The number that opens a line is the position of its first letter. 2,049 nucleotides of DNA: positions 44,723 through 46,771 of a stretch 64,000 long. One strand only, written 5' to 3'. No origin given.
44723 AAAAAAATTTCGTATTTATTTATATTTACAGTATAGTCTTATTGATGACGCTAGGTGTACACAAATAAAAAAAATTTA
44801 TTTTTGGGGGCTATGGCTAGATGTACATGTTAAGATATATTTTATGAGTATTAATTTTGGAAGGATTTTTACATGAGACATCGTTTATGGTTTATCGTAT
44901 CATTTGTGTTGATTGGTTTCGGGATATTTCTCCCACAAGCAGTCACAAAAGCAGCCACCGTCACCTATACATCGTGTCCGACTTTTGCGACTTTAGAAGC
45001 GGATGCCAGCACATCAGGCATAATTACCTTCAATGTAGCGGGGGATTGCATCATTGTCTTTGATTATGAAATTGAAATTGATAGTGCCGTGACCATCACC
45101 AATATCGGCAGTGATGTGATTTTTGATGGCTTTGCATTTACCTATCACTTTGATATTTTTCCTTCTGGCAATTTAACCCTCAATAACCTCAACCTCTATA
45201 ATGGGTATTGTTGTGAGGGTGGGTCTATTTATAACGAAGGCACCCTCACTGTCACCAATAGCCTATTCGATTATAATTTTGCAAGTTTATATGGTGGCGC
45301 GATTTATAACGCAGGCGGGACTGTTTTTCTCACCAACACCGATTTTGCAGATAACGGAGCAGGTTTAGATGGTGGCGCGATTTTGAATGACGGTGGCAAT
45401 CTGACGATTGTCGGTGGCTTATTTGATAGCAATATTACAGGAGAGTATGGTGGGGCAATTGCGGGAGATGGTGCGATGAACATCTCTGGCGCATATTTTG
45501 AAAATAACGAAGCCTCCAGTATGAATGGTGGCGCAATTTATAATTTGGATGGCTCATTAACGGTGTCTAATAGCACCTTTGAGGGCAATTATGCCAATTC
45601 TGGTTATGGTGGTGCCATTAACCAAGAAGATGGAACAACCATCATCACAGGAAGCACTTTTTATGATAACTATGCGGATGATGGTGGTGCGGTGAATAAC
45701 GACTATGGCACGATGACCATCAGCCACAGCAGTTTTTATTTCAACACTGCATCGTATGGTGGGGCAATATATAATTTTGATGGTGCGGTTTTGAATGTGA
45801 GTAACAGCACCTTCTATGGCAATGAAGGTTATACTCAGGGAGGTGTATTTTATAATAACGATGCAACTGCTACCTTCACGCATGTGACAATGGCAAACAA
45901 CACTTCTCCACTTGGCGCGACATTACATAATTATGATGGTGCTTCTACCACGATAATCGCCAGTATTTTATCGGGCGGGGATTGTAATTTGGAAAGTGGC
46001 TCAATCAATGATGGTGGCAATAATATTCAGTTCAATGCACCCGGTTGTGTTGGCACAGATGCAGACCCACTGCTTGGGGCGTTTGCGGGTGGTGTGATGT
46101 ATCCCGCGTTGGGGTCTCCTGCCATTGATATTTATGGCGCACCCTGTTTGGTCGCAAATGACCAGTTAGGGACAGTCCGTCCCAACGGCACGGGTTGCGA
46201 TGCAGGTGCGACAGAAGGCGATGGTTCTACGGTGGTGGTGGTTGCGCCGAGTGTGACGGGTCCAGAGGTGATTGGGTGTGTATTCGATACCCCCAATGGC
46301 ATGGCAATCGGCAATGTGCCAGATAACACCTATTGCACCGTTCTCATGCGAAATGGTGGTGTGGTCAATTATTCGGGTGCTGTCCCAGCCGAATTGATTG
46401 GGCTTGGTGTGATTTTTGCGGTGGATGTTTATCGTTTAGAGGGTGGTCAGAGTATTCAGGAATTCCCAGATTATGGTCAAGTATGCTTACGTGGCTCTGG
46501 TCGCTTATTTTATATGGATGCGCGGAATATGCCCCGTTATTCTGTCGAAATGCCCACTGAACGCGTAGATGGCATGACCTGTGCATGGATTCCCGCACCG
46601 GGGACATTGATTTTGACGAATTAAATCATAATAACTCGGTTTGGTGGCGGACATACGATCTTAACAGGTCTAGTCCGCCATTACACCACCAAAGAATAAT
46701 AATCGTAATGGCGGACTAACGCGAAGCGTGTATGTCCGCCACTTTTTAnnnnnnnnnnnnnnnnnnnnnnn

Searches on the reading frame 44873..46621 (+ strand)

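Call 41: search_protein_families(library=pfam, proteins=[window:44873-46621:+], max_evalue=0.01)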
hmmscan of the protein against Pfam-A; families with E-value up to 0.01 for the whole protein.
window:44873-46621:+ (583 aa): 1 family
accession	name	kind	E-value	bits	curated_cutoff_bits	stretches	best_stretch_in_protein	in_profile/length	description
PF02415.23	Chlam_PMP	-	2.1e-09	37.1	20.6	0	129-146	1-18/19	Chlamydia polymorphic membrane protein (Chlamydia_PMP) repeat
